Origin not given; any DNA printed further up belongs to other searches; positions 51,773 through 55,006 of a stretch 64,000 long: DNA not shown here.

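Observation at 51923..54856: Single-polypeptide fusion of tungsten aldehyde:ferredoxin oxidoreductase and Fe-alcohol dehydrogenase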

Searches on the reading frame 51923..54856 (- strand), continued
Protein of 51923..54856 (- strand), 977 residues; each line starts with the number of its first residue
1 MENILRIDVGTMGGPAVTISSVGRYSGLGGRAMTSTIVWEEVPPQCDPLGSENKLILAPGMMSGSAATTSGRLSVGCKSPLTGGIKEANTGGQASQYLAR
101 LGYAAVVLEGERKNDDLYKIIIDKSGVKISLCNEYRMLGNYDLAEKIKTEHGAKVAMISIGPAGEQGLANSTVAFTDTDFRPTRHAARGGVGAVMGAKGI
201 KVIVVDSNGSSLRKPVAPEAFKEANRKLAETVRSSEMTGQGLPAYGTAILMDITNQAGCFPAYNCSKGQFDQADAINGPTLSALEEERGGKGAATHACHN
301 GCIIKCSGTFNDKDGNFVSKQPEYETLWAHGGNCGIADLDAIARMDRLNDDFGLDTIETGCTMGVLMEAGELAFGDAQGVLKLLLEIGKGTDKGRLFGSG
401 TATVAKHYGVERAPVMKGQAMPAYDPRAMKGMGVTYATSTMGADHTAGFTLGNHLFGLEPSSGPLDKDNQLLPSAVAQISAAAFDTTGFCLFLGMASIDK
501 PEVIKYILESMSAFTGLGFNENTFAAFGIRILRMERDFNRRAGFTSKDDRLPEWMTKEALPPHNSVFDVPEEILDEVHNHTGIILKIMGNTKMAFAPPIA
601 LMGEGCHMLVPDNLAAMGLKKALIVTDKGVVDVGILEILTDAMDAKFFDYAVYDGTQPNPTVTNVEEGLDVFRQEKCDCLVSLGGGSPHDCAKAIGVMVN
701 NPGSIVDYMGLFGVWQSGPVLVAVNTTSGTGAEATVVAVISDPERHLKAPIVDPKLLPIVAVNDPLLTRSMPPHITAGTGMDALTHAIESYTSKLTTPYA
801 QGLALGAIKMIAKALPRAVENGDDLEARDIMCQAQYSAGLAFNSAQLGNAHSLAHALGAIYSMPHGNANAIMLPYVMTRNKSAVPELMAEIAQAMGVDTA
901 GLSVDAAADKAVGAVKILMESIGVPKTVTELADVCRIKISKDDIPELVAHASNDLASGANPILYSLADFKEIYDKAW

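Call 45: search_protein_families(library=pfam, proteins=[P0158, P0167, P0200, P0206, P0249, P0159, P0264, P0299, P0291, P0211], max_evalue=0.00001)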
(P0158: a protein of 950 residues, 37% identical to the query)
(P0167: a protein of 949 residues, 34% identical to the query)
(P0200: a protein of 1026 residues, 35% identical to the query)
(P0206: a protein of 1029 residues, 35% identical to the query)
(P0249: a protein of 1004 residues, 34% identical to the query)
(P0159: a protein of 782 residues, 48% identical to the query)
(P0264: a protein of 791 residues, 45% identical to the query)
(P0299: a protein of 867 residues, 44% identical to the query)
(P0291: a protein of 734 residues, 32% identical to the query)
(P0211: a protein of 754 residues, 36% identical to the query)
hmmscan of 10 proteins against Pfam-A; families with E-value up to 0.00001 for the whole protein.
P0158 (950 aa): 5 families
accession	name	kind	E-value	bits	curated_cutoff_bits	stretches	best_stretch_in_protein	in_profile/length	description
PF02730.20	AFOR_N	-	2.7e-57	194.2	29.8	1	2-203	2-197/199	Aldehyde ferredoxin oxidoreductase, N-terminal domain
PF00465.25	Fe-ADH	-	4.5e-50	170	31.3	1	581-751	3-168/168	Iron-containing alcohol dehydrogenase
PF01314.23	AFOR_C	-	5.3e-47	161.2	27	1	223-541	4-344/385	Aldehyde ferredoxin oxidoreductase, domains 2 & 3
PF25137.1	ADH_Fe_C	-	7.2e-38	130.7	27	1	762-948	1-193/194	Fe-containing alcohol dehydrogenase family, C-terminal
PF13685.12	Fe-ADH_2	-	4.9e-09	36.8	28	1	584-680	2-96/149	Iron-containing alcohol dehydrogenase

P0167 (949 aa): 5 families
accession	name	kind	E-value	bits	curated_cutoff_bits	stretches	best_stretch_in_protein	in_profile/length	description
PF02730.20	AFOR_N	-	5.2e-58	196.5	29.8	1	3-203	2-197/199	Aldehyde ferredoxin oxidoreductase, N-terminal domain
PF01314.23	AFOR_C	-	8.3e-52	177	27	1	230-573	13-372/385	Aldehyde ferredoxin oxidoreductase, domains 2 & 3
PF25137.1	ADH_Fe_C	-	1.4e-44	152.5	27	1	751-945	1-193/194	Fe-containing alcohol dehydrogenase family, C-terminal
PF00465.25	Fe-ADH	-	1.9e-44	151.7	31.3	1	574-740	2-168/168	Iron-containing alcohol dehydrogenase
PF13685.12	Fe-ADH_2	-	2.3e-13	50.9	28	1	579-673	3-95/149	Iron-containing alcohol dehydrogenase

P0200 (1026 aa): 5 families
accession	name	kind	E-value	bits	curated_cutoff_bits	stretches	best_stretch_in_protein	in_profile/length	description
PF01314.23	AFOR_C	-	1.7e-120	403.2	27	1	617-1025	4-385/385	Aldehyde ferredoxin oxidoreductase, domains 2 & 3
PF02730.20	AFOR_N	-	3.8e-61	206.8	29.8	1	407-598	1-197/199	Aldehyde ferredoxin oxidoreductase, N-terminal domain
PF00465.25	Fe-ADH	-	3.4e-46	157.3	31.3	1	28-194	4-168/168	Iron-containing alcohol dehydrogenase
PF25137.1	ADH_Fe_C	-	3.8e-46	157.7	27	1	205-395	1-192/194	Fe-containing alcohol dehydrogenase family, C-terminal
PF13685.12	Fe-ADH_2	-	1.4e-12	48.3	28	1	31-134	3-104/149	Iron-containing alcohol dehydrogenase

P0206 (1029 aa): 5 families
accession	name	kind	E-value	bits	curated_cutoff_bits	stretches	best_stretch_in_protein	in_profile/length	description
PF01314.23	AFOR_C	-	2e-94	317.3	27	1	646-1028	3-369/385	Aldehyde ferredoxin oxidoreductase, domains 2 & 3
PF02730.20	AFOR_N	-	1e-60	205.3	29.8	1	421-613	1-198/199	Aldehyde ferredoxin oxidoreductase, N-terminal domain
PF00465.25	Fe-ADH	-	1.8e-45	155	31.3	1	31-196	5-168/168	Iron-containing alcohol dehydrogenase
PF25137.1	ADH_Fe_C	-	5e-43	147.5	27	1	207-397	1-192/194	Fe-containing alcohol dehydrogenase family, C-terminal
PF13685.12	Fe-ADH_2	-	3.5e-08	34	28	1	34-129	4-97/149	Iron-containing alcohol dehydrogenase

P0249 (1004 aa): 5 families
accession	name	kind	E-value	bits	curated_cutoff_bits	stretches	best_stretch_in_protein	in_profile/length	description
PF01314.23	AFOR_C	-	1.2e-99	334.5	27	1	607-993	3-385/385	Aldehyde ferredoxin oxidoreductase, domains 2 & 3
PF02730.20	AFOR_N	-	1.8e-79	266.6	29.8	1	393-592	2-198/199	Aldehyde ferredoxin oxidoreductase, N-terminal domain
PF25137.1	ADH_Fe_C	-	9.6e-49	166.2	27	1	184-380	1-191/194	Fe-containing alcohol dehydrogenase family, C-terminal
PF00465.25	Fe-ADH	-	2.5e-45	154.5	31.3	1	7-173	1-168/168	Iron-containing alcohol dehydrogenase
PF13685.12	Fe-ADH_2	-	4.5e-08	33.7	28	1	20-108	14-100/149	Iron-containing alcohol dehydrogenase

P0159 (782 aa): 2 families
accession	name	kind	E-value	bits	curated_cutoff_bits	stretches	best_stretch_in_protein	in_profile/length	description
PF01314.23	AFOR_C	-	7.4e-67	226.6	27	1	227-561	5-348/385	Aldehyde ferredoxin oxidoreductase, domains 2 & 3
PF02730.20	AFOR_N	-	3.6e-51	174.2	29.8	1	3-207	2-198/199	Aldehyde ferredoxin oxidoreductase, N-terminal domain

P0264 (791 aa): 5 families
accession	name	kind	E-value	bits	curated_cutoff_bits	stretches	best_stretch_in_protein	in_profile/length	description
PF25137.1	ADH_Fe_C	-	4.4e-71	239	27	1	596-790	1-193/194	Fe-containing alcohol dehydrogenase family, C-terminal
PF00465.25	Fe-ADH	-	2.9e-44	151.1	31.3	1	418-585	3-168/168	Iron-containing alcohol dehydrogenase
PF08495.15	FIST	-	4.6e-41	141.2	23.2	1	37-233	1-189/189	FIST N domain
PF10442.14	FIST_C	-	3.8e-22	79.3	28.5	1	235-364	1-130/131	FIST C domain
PF13685.12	Fe-ADH_2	-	6.5e-11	42.9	28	1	423-517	4-95/149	Iron-containing alcohol dehydrogenase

P0299 (867 aa): 4 families
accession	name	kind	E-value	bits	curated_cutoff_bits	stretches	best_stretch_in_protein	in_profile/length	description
PF00171.27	Aldedh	-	4.7e-90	302.8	23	1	400-838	17-461/461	Aldehyde dehydrogenase family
PF00465.25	Fe-ADH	-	1.1e-43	149.2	31.3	1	35-192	12-167/168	Iron-containing alcohol dehydrogenase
PF25137.1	ADH_Fe_C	-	2.2e-41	142.2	27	1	204-395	1-191/194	Fe-containing alcohol dehydrogenase family, C-terminal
PF13685.12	Fe-ADH_2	-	4.5e-09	36.9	28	1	36-128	9-99/149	Iron-containing alcohol dehydrogenase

P0291 (734 aa): 2 families
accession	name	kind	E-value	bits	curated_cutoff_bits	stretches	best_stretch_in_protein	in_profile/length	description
PF01314.23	AFOR_C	-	8.1e-44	150.7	27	1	390-717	8-345/385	Aldehyde ferredoxin oxidoreductase, domains 2 & 3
PF02730.20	AFOR_N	-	3.3e-40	138.4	29.8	1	163-366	1-197/199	Aldehyde ferredoxin oxidoreductase, N-terminal domain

P0211 (754 aa): 4 families
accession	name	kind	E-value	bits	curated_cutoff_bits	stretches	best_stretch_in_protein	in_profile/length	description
PF02730.20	AFOR_N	-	1.8e-62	211.1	29.8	1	13-213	2-197/199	Aldehyde ferredoxin oxidoreductase, N-terminal domain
PF01314.23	AFOR_C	-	1.5e-59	202.5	27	1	236-582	6-368/385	Aldehyde ferredoxin oxidoreductase, domains 2 & 3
PF00465.25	Fe-ADH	-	1.5e-39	135.8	31.3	1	587-742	2-154/168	Iron-containing alcohol dehydrogenase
PF13685.12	Fe-ADH_2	-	8e-09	36.1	28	1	592-686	3-95/149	Iron-containing alcohol dehydrogenase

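Call 48: predict_structure(alignment_id=A1)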
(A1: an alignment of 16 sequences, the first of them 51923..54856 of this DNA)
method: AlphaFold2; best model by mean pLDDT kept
length: 977 residues; sequences in the alignment: 16
mean_pLDDT: 68.0   pTM: 0.48
mean pLDDT of the five models: 68.0, 66.6, 62.0, 61.8, 59.3
residues with pLDDT >= 90: 189; 70-90: 368; 50-70: 177; < 50: 243
segments of 3 or more residues with pLDDT < 50: 66-70, 235-273, 276-278, 294-307, 412-500, 521-599, 711-715, 754-756
pLDDT, mean of each block of 10 residues (from residue 1): 89 88 74 73 84 88 47 76 63 77 90 89 90 91 90 85 90 80 67 92 83 62 61 48 32 36 34 49 59 41 43 75 63 72 86 82 81 87 89 86 78 41 27 23 24 27 33 35 30 38 58 56 38 36 36 27 28 33 31 35 74 68 86 83 90 82 89 92 76 82 71 53 62 62 71 55 69 56 87 79 86 86 79 78 76 84 81 94 93 92 92 92 87 87 89 78 91 94
secondary structure, 60 per line:
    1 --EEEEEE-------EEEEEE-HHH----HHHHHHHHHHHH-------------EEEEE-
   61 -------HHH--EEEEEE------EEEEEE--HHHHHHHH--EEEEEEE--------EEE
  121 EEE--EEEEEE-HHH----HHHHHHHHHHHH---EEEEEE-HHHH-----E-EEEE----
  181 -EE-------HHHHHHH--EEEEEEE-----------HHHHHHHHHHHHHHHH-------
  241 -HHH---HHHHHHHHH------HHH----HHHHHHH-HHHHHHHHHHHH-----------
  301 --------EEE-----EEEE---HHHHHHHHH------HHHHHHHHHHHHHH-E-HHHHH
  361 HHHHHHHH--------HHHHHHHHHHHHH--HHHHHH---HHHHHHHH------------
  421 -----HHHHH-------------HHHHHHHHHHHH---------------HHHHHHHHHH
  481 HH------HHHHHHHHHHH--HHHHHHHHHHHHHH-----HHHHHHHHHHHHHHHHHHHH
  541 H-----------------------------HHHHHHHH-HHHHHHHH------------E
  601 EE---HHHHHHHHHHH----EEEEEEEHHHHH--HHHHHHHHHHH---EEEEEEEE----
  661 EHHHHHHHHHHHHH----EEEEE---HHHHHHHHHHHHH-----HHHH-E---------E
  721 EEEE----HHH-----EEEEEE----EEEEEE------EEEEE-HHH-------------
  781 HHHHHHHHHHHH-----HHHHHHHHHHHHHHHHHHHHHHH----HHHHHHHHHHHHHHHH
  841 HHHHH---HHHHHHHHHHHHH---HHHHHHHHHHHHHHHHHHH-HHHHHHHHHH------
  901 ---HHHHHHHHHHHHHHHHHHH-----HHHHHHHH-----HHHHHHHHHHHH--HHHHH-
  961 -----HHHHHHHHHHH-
elements in order (helices of 4 or more, strands of 3 or more residues): E3-8 E16-21 H30-41 E55-59 E73-78 E85-90 H93-100 E103-109 E118-123 E126-131 H140-151 E155-160 H162-165 E173-176 H191-197 E200-206 H218-233 H248-256 H270-276 H278-289 E309-311 E317-320 H324-332 H339-352 H356-368 H377-389 H392-397 H401-408 H426-430 H444-455 H471-482 H489-499 H502-515 H521-541 H571-578 H580-587 E600-602 H606-616 E621-627 H628-632 H635-645 E649-656 H662-674 E679-683 H687-699 H705-708 E720-724 E737-742 E747-752 E759-763 H781-792 H798-820 H825-845 H849-861 H865-883 H885-894 H904-922 H928-935 H941-952 H955-959 H966-976

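Call 49: find_encoding_contigs(protein=P0002, flank=10000, max_places=4)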
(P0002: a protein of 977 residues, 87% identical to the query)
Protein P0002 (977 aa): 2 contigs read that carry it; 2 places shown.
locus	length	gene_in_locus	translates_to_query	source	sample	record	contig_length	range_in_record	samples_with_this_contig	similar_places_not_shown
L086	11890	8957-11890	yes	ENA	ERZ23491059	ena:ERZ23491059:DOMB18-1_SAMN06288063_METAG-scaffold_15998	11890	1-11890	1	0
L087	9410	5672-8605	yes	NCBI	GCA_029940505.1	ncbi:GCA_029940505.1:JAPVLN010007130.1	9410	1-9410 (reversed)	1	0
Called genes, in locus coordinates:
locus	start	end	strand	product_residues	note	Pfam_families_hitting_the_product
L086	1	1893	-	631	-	?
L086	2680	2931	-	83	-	-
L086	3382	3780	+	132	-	PF06980:DUF1302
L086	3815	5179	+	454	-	PF07044:DUF1329, PF17131:TP_0789-like (faint)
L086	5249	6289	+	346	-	PF13088:BNR_2 (faint), PF25852:DUF6242_C (faint), PF02012:BNR (faint), PF15902:Sortilin-Vps10 (faint), PF14870:PSII_BNR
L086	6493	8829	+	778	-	PF03176:MMPL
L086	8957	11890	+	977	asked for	PF02730:AFOR_N, PF01314:AFOR_C, PF00465:Fe-ADH, PF13685:Fe-ADH_2, PF25137:ADH_Fe_C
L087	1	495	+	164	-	?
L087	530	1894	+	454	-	PF07044:DUF1329, PF17131:TP_0789-like (faint)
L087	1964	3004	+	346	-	PF25852:DUF6242_C (faint), PF02012:BNR (faint), PF15902:Sortilin-Vps10 (faint), PF14870:PSII_BNR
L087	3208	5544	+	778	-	PF03176:MMPL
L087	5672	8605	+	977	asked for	PF02730:AFOR_N, PF01314:AFOR_C, PF00465:Fe-ADH, PF13685:Fe-ADH_2, PF25137:ADH_Fe_C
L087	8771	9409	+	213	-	?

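Call 50: find_encoding_contigs(protein=P0016, flank=10000, max_places=2)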
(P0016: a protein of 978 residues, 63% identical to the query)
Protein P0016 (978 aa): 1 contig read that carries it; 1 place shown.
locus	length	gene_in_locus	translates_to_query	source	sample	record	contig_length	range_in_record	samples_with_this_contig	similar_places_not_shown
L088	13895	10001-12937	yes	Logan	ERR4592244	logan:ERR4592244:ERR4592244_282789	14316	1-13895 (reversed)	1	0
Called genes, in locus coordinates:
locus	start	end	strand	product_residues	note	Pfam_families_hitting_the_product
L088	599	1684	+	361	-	PF12838:Fer4_7 (weak), PF13237:Fer4_10 (weak), PF14697:Fer4_21, PF00037:Fer4, PF12837:Fer4_6 (weak)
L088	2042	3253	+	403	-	PF00108:Thiolase_N, PF02803:Thiolase_C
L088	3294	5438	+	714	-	PF00378:ECH_1, PF16113:ECH_2, PF02737:3HCDH_N, PF00725:3HCDH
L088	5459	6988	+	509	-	PF00501:AMP-binding, PF13193:AMP-binding_C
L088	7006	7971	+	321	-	PF00478:IMPDH, PF03060:NMO, PF04131:NanE (weak), PF01070:FMN_dh (weak), PF00977:His_biosynth (weak)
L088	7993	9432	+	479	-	PF11794:HpaB_N, PF03241:HpaB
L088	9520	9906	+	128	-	-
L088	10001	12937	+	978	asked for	PF02730:AFOR_N, PF01314:AFOR_C, PF00465:Fe-ADH, PF13685:Fe-ADH_2, PF25137:ADH_Fe_C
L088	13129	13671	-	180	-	PF11136:DUF2889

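Call 51: find_encoding_contigs(protein=P0019, flank=10000, max_places=2)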
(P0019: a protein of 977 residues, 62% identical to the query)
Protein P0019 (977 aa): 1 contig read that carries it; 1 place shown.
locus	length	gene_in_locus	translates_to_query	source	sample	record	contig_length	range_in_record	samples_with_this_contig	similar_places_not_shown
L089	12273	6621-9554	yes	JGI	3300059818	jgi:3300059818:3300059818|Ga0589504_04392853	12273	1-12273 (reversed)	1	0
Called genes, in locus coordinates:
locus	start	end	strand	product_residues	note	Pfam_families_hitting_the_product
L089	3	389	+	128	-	PF01575:MaoC_dehydratas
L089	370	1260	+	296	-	PF00106:adh_short, PF08659:KR, PF13561:adh_short_C2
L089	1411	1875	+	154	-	PF01575:MaoC_dehydratas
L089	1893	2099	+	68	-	-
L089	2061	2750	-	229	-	PF00440:TetR_N, PF17928:TetR_C_22 (weak)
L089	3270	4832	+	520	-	PF02550:AcetylCoA_hydro, PF13336:AcetylCoA_hyd_C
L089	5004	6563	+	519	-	PF00501:AMP-binding, PF13193:AMP-binding_C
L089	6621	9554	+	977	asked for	PF02730:AFOR_N, PF01314:AFOR_C, PF00465:Fe-ADH, PF13685:Fe-ADH_2, PF25137:ADH_Fe_C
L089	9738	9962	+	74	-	PF02597:ThiS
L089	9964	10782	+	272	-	PF00899:ThiF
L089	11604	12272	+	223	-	?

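Call 52: find_encoding_contigs(protein=P0003, flank=10000, max_places=2)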
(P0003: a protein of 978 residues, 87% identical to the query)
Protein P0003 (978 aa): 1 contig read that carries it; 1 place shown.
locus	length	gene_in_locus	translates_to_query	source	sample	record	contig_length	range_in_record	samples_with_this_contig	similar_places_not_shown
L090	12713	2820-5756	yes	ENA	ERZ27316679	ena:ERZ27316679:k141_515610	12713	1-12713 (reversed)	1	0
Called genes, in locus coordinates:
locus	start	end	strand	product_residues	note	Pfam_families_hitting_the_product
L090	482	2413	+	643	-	PF01590:GAF, PF13185:GAF_2, PF00989:PAS, PF13188:PAS_8, PF13426:PAS_9, PF00158:Sigma54_activat, PF14532:Sigma54_activ_2, PF25601:AAA_lid_14, +5 more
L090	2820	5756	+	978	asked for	PF02730:AFOR_N, PF01314:AFOR_C, PF00465:Fe-ADH, PF13685:Fe-ADH_2, PF25137:ADH_Fe_C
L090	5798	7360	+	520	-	PF00501:AMP-binding, PF13193:AMP-binding_C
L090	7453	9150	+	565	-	PF02770:Acyl-CoA_dh_M (weak), PF00441:Acyl-CoA_dh_1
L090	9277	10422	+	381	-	PF02771:Acyl-CoA_dh_N, PF02770:Acyl-CoA_dh_M, PF00441:Acyl-CoA_dh_1, PF08028:Acyl-CoA_dh_2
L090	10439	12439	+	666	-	PF00724:Oxidored_FMN, PF13378:MR_MLE_C (weak), PF13738:Pyr_redox_3 (faint), PF00890:FAD_binding_2 (weak), PF03486:HI0933_like (weak), PF07992:Pyr_redox_2, PF12831:FAD_oxidored, PF13450:NAD_binding_8, +3 more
